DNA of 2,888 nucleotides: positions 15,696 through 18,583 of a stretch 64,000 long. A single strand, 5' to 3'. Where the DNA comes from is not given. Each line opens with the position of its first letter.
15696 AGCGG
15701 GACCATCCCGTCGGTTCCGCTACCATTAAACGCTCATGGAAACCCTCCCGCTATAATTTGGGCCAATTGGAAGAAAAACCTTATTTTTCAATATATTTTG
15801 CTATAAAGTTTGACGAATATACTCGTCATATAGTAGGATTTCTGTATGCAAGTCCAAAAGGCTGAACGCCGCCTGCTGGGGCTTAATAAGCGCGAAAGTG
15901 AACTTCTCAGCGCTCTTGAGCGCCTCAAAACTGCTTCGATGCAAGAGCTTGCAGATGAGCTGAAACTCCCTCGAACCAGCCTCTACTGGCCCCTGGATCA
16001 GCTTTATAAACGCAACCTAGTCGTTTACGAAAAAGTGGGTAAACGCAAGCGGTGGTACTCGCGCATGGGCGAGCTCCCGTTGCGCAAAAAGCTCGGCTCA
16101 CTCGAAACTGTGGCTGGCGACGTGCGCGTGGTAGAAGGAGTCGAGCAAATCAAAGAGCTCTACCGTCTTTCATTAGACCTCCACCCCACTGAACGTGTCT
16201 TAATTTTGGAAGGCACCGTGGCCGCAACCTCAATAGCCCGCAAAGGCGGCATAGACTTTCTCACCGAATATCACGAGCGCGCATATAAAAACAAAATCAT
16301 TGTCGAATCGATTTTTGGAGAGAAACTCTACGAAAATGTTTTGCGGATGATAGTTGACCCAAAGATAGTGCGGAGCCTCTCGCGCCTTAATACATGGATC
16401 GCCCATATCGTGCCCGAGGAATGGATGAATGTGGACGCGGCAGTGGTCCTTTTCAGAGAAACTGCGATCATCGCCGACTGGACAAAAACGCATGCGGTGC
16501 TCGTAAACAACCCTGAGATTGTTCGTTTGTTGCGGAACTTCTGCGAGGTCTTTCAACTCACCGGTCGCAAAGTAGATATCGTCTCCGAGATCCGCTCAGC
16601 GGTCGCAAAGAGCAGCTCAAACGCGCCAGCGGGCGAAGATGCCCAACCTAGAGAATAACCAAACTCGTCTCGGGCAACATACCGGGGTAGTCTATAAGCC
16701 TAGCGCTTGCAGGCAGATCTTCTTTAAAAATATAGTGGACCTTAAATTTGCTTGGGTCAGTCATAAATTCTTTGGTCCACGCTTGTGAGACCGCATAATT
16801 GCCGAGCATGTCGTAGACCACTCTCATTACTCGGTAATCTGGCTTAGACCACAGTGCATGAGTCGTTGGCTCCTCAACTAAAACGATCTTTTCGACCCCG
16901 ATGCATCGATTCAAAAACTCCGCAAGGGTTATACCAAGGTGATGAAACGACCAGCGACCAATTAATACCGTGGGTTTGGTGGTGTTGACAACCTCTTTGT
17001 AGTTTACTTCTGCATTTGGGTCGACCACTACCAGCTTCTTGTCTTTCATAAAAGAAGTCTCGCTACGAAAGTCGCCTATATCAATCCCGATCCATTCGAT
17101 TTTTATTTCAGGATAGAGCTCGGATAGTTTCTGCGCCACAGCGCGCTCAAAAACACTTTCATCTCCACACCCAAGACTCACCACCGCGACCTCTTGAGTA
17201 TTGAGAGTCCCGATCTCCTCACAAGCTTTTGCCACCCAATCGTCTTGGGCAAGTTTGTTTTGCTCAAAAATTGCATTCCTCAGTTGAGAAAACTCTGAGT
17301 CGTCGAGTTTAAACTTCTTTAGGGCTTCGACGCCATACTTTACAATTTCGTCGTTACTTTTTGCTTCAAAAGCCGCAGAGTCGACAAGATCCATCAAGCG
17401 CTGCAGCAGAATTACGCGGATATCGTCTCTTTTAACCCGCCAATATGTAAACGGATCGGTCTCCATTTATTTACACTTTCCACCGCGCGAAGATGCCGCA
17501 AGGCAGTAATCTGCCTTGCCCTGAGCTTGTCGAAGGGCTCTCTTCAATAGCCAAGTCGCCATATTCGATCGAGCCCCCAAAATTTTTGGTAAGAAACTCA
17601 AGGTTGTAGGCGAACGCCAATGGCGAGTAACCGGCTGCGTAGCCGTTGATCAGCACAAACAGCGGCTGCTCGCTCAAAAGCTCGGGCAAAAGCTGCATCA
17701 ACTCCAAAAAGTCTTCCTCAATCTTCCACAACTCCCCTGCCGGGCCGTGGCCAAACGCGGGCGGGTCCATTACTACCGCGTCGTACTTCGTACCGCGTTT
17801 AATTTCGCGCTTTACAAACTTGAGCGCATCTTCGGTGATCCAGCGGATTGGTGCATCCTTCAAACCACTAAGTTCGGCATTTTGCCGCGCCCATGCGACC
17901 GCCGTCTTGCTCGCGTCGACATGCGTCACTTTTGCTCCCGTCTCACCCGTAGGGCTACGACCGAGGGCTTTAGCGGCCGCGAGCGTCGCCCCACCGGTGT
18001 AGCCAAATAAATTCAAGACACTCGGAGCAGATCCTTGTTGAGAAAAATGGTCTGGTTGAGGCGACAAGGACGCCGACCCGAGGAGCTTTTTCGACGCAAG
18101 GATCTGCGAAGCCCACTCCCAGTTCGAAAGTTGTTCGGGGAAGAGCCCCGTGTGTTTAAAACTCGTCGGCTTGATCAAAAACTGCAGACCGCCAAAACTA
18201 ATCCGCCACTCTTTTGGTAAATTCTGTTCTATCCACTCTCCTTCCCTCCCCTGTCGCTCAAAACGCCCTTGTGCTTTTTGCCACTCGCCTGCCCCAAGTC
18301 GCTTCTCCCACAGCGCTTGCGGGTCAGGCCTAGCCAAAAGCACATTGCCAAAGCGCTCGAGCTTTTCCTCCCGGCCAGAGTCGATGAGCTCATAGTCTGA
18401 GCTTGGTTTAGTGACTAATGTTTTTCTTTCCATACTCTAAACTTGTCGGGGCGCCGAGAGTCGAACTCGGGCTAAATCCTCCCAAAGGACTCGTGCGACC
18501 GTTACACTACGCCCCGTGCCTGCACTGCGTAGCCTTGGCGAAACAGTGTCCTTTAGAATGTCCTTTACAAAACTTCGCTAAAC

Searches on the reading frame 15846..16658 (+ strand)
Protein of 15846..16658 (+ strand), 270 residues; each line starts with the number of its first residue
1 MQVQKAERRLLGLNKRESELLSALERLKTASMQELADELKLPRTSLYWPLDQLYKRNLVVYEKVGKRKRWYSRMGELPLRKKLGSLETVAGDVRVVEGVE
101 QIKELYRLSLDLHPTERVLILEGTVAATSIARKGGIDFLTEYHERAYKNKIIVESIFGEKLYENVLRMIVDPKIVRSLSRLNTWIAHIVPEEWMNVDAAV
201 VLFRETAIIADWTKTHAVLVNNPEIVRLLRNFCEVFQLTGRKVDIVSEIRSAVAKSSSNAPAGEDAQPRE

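Call 5: search_protein_families(library=pfam, proteins=[window:15846-16658:+], max_evalue=0.1)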
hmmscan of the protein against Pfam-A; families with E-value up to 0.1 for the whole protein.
window:15846-16658:+ (270 aa): 6 families
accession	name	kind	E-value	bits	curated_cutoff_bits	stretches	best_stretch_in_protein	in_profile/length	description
PF01978.25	TrmB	-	2.8e-06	27.5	25.6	1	11-65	4-58/68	Sugar-specific transcriptional regulator TrmB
PF12802.13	MarR_2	-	7.4e-05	23.3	27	1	12-69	2-60/61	MarR family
PF12840.13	HTH_20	-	0.00023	21.5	27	1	20-60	9-49/51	Helix-turn-helix domain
PF25212.1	HVO_A0114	-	0.0064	16.7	27.6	1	13-71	20-78/84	HVO_A0114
PF03965.22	Penicillinase_R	-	0.039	14.7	22.6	1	15-76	3-68/115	Penicillinase repressor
PF13412.12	HTH_24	-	0.08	13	21.9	0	14-59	2-47/48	Winged helix-turn-helix DNA-binding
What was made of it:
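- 15846..16658 (+): Divergently transcribed TrmB-like winged-helix regulator of 270 aa. It is the recurrent neighbour of this rSAM in Patescibacteria. Pfam PF01978 scores 27.5 bits against a cutoff of 25.6 (call 5).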

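Call 6: search_protein_families(library=ncbifam, proteins=[window:15846-16658:+], max_evalue=1)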
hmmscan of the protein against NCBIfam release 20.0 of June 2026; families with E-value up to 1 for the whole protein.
window:15846-16658:+ (270 aa): 5 families
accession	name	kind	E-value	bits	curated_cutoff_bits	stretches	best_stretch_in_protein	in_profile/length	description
NF053606.1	Sta1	subfamily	4e-06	26.8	80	1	10-68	15-73/100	Sta1 family transcriptional regulator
NF040939.2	trans_reg_lrs14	equivalog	0.00022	21.2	90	1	8-67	14-74/103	Lrs14 family HTH-type transcriptional regulator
NF033788.1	HTH_metalloreg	subfamily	0.0043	16.8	55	1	19-68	15-64/77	metalloregulator ArsR/SmtB family transcription factor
NF053660.1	ORF80_fam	equivalog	0.019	14.9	95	1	20-71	7-61/70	ORF80 family leucine zipper DNA-binding protein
TIGR01884.1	cas_HTH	subfamily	0.033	13.6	60.2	1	11-69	138-195/202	CRISPR-associated CARF protein Csa3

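Call 7: search_protein_families(library=padloc, proteins=[window:15846-16658:+], max_evalue=1)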
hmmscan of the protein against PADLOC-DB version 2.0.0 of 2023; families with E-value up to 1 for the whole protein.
window:15846-16658:+ (270 aa): 6 families
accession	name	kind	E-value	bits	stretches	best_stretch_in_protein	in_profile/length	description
PDLC01858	CARF3--CARF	-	3e-05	22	1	11-62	140-189/204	-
PDLC01438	Csa3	-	0.00014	20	1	17-108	150-223/305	"CAS-I,CAS-II,CAS-III,CAS-IV,CAS-V,CAS-VI; associated_signaling"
PDLC01857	CARF3--CARF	-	0.0002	19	1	9-72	125-184/201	-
PDLC01434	CasR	-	0.0012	16.7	1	12-67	125-179/191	"CAS-I,CAS-II,CAS-III,CAS-IV,CAS-V,CAS-VI; associated_signaling"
PDLC01268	CasR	-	0.0026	15.8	1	12-71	121-174/179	"CAS-I,CAS-II,CAS-III,CAS-IV,CAS-V,CAS-VI; associated_signaling"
PDLC01720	Csa3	-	0.0075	14.8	1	20-79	30-88/118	Csa3_1_CAS-I-II-III-IV-V-VI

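Call 91: search_solved_structures(query=A2, max_evalue=1)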
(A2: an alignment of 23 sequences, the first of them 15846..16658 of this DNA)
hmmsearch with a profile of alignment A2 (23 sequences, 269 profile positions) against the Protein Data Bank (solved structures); distinct sequences matched with E-value up to 1: 131 (the best 60 are shown).
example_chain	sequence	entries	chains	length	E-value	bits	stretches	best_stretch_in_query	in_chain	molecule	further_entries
5bpd_A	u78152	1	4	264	1.1e-09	41.1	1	10-134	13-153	TrmBL2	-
5box_A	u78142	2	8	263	1.1e-09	41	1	10-134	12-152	Putative HTH-type transcriptional regulator TrmBL2 | TrmBL2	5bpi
5bqt_A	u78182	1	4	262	1.3e-09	40.9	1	10-134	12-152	Putative HTH-type transcriptional regulator TrmBL2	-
1sfx_A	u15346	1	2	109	3.1e-06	29.7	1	4-95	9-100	Conserved hypothetical protein AF2008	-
4aih_A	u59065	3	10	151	1.3e-05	27.8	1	7-113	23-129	TRANSCRIPTIONAL REGULATOR SLYA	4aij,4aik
9qdr_A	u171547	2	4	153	2.3e-05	26.9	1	4-76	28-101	MarR family transcriptional regulator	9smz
3qph_A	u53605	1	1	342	2.4e-05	26.8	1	6-143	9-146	TrmB, a global transcription regulator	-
3q5f_A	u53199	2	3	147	7.4e-05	25.2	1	6-91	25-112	Transcriptional regulator slyA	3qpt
3deu_A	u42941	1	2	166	0.0001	24.8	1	6-91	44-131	Transcriptional regulator slyA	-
2lvs_A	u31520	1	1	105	0.00011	24.7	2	13-53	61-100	Putative uncharacterized protein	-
2fbi_A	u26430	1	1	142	0.00014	24.4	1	11-71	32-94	probable transcriptional regulator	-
3nrv_A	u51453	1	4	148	0.00014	24.4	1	4-101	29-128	Putative transcriptional regulator (MarR/EmrR family)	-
5aip_A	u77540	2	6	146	0.00016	24.1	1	13-75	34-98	TRANSCRIPTIONAL REGULATOR, MARR FAMILY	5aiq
1ku9_A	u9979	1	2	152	0.00027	23.4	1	8-123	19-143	hypothetical protein MJ223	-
3f6v_A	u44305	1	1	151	0.00034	23.1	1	20-75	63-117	Possible transcriptional regulator, ArsR family protein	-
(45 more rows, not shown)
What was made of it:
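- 15846..16658 (+): A profile of the family matches TrmBL2 structures at 1e-9 (call 91).
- On rSAM-dependent RiPP cassette (generic): The neighbouring winged-helix protein looks like a TrmB/TrmBL2-type DNA binder (call 91).
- On TrmB-family transcription regulators (the neighbouring gene): A profile of the family hits TrmBL2 structures at 1.1e-9 over positions 10-134 (call 91). The PDB profile match ends at position 134-143 (call 91).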

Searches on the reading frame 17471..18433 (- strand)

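Call 67: search_protein_families(library=pfam, proteins=[window:17471-18433:-], max_evalue=0.01)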
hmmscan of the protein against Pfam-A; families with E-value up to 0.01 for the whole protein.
window:17471-18433:- (320 aa): 5 families
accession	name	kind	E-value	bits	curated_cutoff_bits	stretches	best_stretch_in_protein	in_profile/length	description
PF10672.15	Methyltrans_SAM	-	6.8e-12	45.7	27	1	133-256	121-231/286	S-adenosylmethionine-dependent methyltransferase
PF03602.21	Cons_hypoth95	-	4.8e-05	23.5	24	1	136-225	42-122/182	Conserved hypothetical protein 95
PF09445.16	Methyltransf_15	-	0.00082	19.4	22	1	139-228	4-83/165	RNA cap guanine-N2 methyltransferase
PF05175.20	MTS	-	0.0013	18.9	23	1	167-225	56-107/170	Methyltransferase small domain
PF13649.12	Methyltransf_25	-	0.0045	18.1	27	1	166-222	21-70/97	Methyltransferase domain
